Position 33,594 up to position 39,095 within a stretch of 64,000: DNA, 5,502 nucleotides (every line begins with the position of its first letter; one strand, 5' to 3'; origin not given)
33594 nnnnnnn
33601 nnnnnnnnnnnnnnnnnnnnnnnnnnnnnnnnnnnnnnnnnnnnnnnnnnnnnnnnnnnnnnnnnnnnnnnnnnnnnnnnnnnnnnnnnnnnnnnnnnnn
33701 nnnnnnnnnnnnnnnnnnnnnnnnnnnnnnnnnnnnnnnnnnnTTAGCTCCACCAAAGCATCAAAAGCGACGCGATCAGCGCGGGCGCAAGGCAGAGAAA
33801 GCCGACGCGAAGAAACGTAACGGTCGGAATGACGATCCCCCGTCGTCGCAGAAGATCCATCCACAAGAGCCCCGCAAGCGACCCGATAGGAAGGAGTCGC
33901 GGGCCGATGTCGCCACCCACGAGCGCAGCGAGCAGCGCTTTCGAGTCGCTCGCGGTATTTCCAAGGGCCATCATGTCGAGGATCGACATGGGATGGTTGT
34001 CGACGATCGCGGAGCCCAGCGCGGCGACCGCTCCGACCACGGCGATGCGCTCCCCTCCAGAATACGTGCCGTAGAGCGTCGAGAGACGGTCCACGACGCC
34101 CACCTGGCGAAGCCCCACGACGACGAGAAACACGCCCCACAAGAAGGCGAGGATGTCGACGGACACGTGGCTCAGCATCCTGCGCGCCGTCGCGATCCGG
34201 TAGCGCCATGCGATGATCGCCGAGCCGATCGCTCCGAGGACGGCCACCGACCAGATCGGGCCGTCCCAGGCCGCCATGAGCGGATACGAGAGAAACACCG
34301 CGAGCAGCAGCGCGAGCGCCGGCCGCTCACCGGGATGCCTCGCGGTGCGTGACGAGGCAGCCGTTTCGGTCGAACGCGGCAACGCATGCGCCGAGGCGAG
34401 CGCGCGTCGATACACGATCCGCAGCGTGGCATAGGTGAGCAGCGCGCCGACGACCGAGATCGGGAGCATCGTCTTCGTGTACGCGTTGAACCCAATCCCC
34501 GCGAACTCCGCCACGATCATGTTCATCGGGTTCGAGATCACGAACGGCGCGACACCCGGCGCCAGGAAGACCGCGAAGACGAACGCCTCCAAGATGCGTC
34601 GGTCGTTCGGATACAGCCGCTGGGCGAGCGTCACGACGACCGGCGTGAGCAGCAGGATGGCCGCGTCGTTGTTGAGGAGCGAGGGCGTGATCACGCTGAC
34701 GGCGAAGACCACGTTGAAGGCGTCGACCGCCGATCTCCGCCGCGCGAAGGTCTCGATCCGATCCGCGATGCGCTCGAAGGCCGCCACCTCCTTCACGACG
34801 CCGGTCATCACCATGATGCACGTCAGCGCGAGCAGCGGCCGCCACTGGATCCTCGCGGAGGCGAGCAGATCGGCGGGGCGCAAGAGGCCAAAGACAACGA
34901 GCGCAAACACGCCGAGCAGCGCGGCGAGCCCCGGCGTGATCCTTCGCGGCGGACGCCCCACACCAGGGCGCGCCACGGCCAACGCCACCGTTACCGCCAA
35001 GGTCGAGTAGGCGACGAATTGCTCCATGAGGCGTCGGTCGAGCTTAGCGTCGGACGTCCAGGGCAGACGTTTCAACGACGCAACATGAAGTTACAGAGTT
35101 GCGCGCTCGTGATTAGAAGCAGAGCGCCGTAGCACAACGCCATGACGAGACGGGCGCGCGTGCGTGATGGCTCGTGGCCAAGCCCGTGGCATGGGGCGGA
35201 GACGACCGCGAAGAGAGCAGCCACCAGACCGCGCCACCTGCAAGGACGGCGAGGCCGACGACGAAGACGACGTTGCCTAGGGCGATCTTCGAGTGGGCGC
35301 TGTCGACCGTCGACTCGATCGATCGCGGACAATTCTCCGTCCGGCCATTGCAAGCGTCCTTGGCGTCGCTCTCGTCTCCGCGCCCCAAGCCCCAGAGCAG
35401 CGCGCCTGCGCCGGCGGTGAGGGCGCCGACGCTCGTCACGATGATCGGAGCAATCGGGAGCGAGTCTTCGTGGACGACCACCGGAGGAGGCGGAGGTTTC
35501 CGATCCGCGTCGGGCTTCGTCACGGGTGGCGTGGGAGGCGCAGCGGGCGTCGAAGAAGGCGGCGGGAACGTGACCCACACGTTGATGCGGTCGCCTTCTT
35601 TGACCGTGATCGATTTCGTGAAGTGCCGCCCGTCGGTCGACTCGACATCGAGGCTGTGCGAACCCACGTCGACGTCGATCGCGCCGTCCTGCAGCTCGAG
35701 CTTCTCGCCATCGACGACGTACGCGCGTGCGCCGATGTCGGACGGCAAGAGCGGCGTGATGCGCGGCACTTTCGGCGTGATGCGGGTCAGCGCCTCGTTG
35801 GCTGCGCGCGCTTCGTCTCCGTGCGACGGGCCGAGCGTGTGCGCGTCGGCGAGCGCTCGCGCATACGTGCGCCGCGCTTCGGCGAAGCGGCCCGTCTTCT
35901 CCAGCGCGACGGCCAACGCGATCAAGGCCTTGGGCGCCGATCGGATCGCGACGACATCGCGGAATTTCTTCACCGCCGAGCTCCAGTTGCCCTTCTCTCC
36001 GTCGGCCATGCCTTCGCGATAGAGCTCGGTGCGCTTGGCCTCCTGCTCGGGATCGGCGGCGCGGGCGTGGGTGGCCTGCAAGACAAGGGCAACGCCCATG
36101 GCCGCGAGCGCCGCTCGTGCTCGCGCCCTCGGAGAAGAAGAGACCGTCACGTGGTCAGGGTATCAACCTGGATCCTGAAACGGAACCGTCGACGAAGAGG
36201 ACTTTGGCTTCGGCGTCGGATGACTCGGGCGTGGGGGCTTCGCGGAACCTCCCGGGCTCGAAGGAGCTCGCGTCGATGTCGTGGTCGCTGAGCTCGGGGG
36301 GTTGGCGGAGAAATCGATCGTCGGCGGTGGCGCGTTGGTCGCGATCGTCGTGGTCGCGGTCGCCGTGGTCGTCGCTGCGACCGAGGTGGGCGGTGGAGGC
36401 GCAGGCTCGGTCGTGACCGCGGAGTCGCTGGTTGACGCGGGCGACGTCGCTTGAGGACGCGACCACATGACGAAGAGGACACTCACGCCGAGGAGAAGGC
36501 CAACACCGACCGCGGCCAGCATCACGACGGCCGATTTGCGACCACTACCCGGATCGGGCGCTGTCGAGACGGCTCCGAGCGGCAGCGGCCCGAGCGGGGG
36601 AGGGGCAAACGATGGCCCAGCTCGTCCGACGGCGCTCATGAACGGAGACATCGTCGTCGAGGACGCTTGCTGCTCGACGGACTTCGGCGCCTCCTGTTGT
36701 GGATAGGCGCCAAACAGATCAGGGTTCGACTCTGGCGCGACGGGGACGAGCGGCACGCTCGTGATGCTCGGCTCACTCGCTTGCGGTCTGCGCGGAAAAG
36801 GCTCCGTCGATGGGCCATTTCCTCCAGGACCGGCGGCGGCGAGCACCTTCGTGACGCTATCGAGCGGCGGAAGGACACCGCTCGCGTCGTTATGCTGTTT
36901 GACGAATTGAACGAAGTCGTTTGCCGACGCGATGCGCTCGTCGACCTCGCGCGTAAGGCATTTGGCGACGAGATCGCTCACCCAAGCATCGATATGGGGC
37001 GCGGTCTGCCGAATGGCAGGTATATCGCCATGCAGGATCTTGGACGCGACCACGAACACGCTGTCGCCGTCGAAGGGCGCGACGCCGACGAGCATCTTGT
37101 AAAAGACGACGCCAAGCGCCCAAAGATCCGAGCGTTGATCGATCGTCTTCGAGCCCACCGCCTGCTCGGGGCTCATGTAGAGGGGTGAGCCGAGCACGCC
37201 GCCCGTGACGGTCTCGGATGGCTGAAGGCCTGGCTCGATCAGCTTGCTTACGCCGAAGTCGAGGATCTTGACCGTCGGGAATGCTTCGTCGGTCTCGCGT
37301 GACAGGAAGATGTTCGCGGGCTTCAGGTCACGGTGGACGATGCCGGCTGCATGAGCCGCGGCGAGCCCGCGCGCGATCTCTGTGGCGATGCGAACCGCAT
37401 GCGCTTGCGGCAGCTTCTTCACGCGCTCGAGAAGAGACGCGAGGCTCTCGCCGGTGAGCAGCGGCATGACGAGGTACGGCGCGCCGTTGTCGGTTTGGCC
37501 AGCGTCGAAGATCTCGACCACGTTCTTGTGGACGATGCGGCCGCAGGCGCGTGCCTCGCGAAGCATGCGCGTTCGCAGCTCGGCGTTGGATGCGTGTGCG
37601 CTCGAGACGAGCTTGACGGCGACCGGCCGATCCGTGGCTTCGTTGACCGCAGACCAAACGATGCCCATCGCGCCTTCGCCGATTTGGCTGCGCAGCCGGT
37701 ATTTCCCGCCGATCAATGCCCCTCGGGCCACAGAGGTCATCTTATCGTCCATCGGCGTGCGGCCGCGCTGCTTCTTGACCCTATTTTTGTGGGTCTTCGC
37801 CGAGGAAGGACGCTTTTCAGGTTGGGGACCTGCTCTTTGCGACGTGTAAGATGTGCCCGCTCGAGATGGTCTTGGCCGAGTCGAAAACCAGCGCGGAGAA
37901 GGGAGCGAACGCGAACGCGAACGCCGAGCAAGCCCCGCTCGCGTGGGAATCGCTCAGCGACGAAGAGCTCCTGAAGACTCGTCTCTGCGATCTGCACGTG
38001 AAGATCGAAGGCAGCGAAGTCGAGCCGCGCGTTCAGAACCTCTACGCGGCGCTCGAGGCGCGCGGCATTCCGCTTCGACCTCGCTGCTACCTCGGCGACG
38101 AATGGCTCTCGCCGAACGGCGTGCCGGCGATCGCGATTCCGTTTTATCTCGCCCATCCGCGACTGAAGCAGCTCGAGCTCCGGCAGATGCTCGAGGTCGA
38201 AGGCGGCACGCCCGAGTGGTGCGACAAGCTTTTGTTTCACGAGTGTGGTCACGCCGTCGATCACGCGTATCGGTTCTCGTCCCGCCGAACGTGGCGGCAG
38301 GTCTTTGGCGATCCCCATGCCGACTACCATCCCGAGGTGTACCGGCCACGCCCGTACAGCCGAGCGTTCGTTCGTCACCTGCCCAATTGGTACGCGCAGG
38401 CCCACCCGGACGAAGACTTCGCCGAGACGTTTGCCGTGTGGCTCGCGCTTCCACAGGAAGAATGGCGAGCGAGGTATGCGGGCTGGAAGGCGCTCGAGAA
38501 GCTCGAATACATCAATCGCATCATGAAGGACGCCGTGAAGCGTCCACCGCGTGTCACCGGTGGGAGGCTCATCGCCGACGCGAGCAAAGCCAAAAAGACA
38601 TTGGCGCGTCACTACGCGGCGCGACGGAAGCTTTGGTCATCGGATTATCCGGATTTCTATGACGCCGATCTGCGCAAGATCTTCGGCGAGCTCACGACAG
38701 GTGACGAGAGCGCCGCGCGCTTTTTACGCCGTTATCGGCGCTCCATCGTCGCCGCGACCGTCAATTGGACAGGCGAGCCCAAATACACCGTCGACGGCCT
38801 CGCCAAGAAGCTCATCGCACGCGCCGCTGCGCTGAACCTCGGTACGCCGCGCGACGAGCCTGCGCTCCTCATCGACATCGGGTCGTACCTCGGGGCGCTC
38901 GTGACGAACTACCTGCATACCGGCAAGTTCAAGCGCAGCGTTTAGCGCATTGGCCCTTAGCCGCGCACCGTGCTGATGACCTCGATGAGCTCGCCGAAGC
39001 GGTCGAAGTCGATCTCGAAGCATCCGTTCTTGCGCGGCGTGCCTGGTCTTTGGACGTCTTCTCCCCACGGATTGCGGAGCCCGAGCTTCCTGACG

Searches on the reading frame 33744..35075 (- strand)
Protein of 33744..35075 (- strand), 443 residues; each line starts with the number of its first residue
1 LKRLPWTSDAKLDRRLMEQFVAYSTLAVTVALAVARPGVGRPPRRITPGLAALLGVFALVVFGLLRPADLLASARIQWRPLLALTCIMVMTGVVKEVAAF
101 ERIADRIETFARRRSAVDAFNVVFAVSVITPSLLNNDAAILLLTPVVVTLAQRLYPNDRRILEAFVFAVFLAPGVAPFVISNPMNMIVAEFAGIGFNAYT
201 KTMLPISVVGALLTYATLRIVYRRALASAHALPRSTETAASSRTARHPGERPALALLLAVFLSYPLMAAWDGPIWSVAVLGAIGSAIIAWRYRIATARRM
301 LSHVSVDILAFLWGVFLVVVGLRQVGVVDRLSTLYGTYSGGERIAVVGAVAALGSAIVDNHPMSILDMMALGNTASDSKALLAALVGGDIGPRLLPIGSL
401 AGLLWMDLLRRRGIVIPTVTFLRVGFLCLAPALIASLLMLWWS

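Call 30: search_protein_families(library=pfam, proteins=[window:33744-35075:-], max_evalue=0.01)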
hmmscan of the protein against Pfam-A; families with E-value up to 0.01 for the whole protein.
window:33744-35075:- (443 aa): 2 families
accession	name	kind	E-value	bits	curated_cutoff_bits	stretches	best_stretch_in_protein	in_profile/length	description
PF02040.21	ArsB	-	1.3e-32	114.1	22.2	1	43-440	17-419/423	Arsenical pump membrane protein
PF03600.22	CitMHS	-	1.3e-32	113.6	31.9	1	46-381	9-329/336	Citrate transporter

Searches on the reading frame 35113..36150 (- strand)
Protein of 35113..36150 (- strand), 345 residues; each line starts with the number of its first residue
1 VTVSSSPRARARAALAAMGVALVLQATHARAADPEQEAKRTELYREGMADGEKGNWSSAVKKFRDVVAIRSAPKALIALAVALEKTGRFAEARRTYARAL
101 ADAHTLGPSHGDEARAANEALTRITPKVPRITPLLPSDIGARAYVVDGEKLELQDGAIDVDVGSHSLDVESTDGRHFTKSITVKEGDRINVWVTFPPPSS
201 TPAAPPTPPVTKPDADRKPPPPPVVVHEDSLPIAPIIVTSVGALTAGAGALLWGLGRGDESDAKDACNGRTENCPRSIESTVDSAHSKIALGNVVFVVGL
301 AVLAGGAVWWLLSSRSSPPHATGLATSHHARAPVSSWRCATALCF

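Call 30: search_protein_families(library=pfam, proteins=[window:35113-36150:-], max_evalue=0.01)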
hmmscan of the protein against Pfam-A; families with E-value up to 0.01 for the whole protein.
window:35113-36150:- (345 aa): 9 families
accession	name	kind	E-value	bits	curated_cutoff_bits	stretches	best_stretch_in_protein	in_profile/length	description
PF07719.23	TPR_2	-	2e-07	31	27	1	73-101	1-29/34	Tetratricopeptide repeat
PF13432.12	TPR_16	-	8.7e-06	26.5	32.7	1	44-103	1-60/65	Tetratricopeptide repeat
PF14559.12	TPR_19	-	2.7e-05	24.9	25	1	53-104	4-56/68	Tetratricopeptide repeat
PF13176.12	TPR_7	-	2.7e-05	24.3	27.9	1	75-101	1-27/36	Tetratricopeptide repeat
PF13424.12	TPR_12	-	0.00033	21.2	30.1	1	75-118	5-49/77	Tetratricopeptide repeat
PF13374.12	TPR_10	-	0.0011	19.3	27.5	0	75-110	4-40/42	Tetratricopeptide repeat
PF13428.12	TPR_14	-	0.0034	18.4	23.5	1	73-102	1-30/44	Tetratricopeptide repeat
PF13174.12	TPR_6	-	0.0038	18.2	26.3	0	75-101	2-28/33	Tetratricopeptide repeat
PF07721.20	TPR_4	-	0.0069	17.3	27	1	75-98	3-26/26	Tetratricopeptide repeat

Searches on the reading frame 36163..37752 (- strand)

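Call 30: search_protein_families(library=pfam, proteins=[window:36163-37752:-], max_evalue=0.01)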
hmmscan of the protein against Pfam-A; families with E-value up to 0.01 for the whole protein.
window:36163-37752:- (529 aa): 6 families
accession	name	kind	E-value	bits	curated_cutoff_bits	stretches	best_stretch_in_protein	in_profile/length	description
PF00069.31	Pkinase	-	3.5e-50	171.3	31.7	1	18-275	1-253/263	Protein kinase domain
PF07714.23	PK_Tyr_Ser-Thr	-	9.9e-31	107.4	23.1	1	20-274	3-249/258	Protein tyrosine and serine/threonine kinase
PF01636.29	APH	-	2.6e-06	27.8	23.2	1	40-136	20-110/239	Phosphotransferase enzyme family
PF06293.20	Kdo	-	1.1e-05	25.4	21.3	1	63-168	64-168/207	Lipopolysaccharide kinase (Kdo/WaaP) family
PF14531.12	Kinase-like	-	0.0016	18.2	25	1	102-231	130-255/289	Kinase-like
PF03109.22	ABC1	-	0.0053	16.4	22.9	0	93-173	144-218/244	ABC1 atypical kinase-like domain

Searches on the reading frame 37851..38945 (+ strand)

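Call 16: search_protein_families(library=pfam, proteins=[window:37851-38945:+], max_evalue=0.01)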
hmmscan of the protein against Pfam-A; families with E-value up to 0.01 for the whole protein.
window:37851-38945:+ (364 aa): 2 families
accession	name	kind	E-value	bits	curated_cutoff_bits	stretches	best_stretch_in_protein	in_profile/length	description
PF15887.11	Peptidase_Mx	-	3e-08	33.9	27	1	130-214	92-180/236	Putative zinc-binding metallo-peptidase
PF15890.11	Peptidase_Mx1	-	0.0015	18.4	25.6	1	126-211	126-206/240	Putative zinc-binding metallo-peptidase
